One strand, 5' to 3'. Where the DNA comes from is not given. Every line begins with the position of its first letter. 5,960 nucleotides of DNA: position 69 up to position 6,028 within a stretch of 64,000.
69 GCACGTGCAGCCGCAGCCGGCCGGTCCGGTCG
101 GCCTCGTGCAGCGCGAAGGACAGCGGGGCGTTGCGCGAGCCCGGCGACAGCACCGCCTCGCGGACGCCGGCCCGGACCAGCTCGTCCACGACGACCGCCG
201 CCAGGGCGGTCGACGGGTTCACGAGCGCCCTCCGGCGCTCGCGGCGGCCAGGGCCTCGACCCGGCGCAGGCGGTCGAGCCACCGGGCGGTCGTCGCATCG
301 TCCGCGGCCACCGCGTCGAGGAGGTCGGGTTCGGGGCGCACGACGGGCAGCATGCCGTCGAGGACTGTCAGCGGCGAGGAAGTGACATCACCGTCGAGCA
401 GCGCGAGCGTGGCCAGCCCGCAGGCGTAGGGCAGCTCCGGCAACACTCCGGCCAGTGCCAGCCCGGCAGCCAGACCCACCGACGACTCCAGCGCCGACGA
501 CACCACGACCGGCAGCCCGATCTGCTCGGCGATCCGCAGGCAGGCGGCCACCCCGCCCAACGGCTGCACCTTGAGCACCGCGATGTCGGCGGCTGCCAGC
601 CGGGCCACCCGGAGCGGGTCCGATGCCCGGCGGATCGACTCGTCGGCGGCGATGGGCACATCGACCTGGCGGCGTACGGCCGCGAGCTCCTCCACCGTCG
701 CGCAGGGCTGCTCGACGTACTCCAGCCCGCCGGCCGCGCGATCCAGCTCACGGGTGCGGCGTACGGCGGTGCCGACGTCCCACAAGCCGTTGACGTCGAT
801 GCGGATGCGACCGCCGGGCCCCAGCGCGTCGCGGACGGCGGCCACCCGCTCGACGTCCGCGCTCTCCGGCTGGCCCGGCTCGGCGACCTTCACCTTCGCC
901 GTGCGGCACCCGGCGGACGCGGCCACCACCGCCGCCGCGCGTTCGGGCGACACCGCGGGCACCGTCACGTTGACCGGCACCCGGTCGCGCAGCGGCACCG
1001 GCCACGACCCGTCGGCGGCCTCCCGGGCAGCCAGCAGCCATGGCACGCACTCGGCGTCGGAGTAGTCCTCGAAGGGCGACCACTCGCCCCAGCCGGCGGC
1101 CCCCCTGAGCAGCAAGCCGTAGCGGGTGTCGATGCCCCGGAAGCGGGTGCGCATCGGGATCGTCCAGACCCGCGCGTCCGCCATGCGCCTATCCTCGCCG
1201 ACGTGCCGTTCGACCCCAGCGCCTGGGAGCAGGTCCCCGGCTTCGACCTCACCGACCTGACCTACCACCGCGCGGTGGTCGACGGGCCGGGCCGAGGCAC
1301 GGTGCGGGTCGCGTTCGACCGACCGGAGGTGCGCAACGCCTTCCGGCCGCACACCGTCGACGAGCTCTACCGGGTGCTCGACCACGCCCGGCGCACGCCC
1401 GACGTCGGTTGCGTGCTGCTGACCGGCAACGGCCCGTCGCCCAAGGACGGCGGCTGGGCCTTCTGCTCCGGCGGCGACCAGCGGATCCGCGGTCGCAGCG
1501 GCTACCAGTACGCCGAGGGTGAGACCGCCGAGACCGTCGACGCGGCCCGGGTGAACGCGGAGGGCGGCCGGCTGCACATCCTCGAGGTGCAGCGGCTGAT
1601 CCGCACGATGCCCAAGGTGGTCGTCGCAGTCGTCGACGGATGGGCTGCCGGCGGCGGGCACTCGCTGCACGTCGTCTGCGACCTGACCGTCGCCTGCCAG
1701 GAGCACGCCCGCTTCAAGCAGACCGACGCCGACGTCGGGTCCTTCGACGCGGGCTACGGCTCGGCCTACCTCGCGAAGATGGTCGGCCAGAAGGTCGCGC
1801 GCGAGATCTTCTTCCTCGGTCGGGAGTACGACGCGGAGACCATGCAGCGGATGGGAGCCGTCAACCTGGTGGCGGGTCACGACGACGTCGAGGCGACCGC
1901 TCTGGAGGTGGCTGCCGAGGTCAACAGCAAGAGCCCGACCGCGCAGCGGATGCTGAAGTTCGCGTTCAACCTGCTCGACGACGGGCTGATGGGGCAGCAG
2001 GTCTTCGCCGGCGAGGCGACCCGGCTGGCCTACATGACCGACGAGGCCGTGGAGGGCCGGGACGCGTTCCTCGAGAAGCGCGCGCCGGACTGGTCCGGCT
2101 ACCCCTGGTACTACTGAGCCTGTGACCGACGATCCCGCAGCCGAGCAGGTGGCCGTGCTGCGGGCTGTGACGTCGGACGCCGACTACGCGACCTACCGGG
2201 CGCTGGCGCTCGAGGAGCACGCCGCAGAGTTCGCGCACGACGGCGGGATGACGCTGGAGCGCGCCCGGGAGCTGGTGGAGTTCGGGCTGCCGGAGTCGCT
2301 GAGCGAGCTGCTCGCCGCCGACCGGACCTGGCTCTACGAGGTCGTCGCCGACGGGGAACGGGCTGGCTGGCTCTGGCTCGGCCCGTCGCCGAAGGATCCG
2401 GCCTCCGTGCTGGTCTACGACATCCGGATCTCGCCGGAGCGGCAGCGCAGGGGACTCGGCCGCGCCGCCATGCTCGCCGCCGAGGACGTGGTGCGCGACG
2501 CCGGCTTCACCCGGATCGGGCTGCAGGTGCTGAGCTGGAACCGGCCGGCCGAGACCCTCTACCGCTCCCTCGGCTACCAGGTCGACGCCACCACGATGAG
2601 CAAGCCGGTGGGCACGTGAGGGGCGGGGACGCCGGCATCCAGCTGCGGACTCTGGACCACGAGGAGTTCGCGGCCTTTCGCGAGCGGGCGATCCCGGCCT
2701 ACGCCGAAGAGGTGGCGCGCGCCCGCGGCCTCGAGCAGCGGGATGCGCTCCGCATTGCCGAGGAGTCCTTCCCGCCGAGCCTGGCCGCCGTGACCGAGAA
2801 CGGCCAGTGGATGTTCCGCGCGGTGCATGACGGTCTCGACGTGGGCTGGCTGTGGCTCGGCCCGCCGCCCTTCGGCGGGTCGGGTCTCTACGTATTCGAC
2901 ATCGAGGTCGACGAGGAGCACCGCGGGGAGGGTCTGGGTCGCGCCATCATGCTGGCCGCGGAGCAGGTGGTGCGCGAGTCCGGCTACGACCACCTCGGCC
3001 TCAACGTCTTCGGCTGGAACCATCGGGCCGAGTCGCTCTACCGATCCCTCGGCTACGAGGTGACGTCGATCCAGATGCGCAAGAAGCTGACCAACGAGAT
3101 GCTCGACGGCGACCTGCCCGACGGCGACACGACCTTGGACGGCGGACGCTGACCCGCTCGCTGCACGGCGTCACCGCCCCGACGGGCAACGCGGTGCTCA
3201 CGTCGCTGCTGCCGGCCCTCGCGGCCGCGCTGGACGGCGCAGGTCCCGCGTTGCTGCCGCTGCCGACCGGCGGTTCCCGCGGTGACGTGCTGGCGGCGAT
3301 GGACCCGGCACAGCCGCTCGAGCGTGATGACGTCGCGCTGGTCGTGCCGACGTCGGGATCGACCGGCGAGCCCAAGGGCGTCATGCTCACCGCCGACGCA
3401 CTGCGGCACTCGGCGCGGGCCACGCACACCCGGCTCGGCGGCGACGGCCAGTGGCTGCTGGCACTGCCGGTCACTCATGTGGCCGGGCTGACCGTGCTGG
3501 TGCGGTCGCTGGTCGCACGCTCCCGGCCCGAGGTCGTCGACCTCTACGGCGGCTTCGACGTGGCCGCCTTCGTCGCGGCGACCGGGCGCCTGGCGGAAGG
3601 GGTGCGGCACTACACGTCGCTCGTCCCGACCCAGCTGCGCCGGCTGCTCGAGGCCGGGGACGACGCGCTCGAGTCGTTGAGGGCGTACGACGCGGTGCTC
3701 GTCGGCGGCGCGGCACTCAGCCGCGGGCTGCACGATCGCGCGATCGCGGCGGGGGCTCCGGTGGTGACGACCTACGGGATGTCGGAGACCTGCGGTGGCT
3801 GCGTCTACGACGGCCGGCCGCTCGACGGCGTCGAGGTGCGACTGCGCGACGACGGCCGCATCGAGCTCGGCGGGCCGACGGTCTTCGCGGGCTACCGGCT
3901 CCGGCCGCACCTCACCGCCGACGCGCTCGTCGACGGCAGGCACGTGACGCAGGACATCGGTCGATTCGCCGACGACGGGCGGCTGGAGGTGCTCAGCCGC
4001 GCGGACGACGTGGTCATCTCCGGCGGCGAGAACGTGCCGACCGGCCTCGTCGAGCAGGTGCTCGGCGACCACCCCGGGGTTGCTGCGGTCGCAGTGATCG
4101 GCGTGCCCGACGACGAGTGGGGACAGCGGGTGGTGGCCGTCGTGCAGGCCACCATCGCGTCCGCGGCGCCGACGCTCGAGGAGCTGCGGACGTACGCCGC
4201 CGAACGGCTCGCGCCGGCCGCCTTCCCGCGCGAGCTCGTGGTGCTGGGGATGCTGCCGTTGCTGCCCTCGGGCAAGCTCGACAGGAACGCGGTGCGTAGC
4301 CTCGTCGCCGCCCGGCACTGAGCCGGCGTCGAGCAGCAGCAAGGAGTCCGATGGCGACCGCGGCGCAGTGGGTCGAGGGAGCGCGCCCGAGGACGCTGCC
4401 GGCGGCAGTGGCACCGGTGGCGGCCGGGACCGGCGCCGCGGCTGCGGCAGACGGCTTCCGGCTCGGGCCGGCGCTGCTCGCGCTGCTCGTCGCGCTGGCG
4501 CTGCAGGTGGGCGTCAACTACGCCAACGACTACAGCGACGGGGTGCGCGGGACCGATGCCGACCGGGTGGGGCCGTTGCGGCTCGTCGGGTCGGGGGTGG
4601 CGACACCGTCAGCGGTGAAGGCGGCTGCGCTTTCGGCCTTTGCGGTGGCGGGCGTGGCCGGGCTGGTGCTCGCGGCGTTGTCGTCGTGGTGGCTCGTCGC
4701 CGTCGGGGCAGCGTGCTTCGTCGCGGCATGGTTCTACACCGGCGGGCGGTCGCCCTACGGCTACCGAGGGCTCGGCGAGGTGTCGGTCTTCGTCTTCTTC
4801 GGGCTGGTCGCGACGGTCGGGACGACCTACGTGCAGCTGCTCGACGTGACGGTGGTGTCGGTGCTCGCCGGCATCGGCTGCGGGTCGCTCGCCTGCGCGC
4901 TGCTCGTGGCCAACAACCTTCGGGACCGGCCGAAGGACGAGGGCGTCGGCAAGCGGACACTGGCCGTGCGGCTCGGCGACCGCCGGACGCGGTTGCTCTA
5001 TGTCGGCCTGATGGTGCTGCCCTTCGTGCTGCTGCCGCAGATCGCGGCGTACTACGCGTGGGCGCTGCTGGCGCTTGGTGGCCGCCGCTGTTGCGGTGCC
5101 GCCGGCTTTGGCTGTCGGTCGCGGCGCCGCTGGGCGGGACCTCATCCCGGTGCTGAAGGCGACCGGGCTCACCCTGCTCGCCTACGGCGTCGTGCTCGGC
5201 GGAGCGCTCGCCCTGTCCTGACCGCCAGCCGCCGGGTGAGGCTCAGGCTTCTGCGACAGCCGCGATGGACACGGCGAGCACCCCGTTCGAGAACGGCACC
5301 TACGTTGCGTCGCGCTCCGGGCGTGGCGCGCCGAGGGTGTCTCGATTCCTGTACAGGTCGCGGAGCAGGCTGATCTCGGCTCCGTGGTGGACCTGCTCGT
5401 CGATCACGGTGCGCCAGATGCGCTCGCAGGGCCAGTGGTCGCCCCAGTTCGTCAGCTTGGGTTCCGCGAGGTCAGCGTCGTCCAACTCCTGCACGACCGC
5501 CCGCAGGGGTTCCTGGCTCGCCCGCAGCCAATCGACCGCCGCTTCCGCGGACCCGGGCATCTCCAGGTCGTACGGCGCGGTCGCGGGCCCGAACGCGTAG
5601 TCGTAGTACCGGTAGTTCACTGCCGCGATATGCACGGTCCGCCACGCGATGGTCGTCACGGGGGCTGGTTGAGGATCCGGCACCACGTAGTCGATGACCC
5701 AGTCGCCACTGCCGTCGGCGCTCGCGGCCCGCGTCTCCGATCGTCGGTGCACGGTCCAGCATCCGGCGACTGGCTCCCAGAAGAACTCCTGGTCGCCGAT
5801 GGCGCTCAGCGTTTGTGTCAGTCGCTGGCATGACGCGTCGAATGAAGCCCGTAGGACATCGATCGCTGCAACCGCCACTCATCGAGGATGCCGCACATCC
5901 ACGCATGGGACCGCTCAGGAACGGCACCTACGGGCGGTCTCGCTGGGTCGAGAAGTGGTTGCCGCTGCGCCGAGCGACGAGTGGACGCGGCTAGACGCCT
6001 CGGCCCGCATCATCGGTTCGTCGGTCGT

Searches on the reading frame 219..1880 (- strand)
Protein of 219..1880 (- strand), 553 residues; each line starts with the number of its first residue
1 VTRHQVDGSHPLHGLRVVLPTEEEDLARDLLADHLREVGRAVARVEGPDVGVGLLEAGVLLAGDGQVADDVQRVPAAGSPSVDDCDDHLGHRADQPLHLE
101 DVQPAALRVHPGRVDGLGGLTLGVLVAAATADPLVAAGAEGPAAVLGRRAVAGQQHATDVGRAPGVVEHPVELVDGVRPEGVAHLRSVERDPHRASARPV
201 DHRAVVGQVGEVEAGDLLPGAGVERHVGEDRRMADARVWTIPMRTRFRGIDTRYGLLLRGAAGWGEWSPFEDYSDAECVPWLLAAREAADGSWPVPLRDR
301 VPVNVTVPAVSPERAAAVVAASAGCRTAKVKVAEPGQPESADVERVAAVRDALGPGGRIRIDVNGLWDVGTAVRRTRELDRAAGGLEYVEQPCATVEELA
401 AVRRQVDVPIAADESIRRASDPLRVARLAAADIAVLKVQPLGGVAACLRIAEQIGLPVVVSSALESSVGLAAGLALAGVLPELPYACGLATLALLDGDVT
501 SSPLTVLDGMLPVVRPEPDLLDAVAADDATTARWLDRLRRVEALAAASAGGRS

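Call 60: search_protein_families(library=pfam, proteins=[window:219-1880:-], max_evalue=0.00001)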
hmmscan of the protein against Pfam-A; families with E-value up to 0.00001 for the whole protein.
window:219-1880:- (553 aa): 2 families
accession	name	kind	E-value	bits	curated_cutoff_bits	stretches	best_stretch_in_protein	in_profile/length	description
PF13378.12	MR_MLE_C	-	4.5e-39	134.9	29.4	1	316-513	6-205/219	Enolase C-terminal domain-like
PF18374.6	Enolase_like_N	-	4.1e-23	80.9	25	1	238-289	1-52/52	Enolase N-terminal domain-like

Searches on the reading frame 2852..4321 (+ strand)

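Call 60: search_protein_families(library=pfam, proteins=[window:2852-4321:+], max_evalue=0.00001)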
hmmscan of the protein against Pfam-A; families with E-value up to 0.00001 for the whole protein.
window:2852-4321:+ (489 aa): 2 families
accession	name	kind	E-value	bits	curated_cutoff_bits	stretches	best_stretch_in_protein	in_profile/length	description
PF00501.34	AMP-binding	-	4.6e-27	95.2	29.9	1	150-348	153-383/384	AMP-binding enzyme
PF13193.12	AMP-binding_C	-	7.3e-17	62.5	24.5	1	400-475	2-76/76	AMP-binding enzyme C-terminal domain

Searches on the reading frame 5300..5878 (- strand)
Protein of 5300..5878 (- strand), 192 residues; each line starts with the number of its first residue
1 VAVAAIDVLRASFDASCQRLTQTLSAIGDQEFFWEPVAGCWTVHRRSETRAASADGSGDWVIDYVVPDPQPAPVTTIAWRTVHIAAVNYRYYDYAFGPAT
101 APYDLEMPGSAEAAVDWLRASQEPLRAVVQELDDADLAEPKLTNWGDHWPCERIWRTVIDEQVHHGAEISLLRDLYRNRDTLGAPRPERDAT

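Call 60: search_protein_families(library=pfam, proteins=[window:5300-5878:-], max_evalue=0.00001)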
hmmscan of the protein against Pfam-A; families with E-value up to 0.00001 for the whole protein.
window:5300-5878:- (192 aa): 1 family
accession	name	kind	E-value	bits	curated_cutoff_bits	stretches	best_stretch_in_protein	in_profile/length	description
PF12867.12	DinB_2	-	8.5e-17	62.2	24.8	1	13-169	2-128/128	DinB superfamily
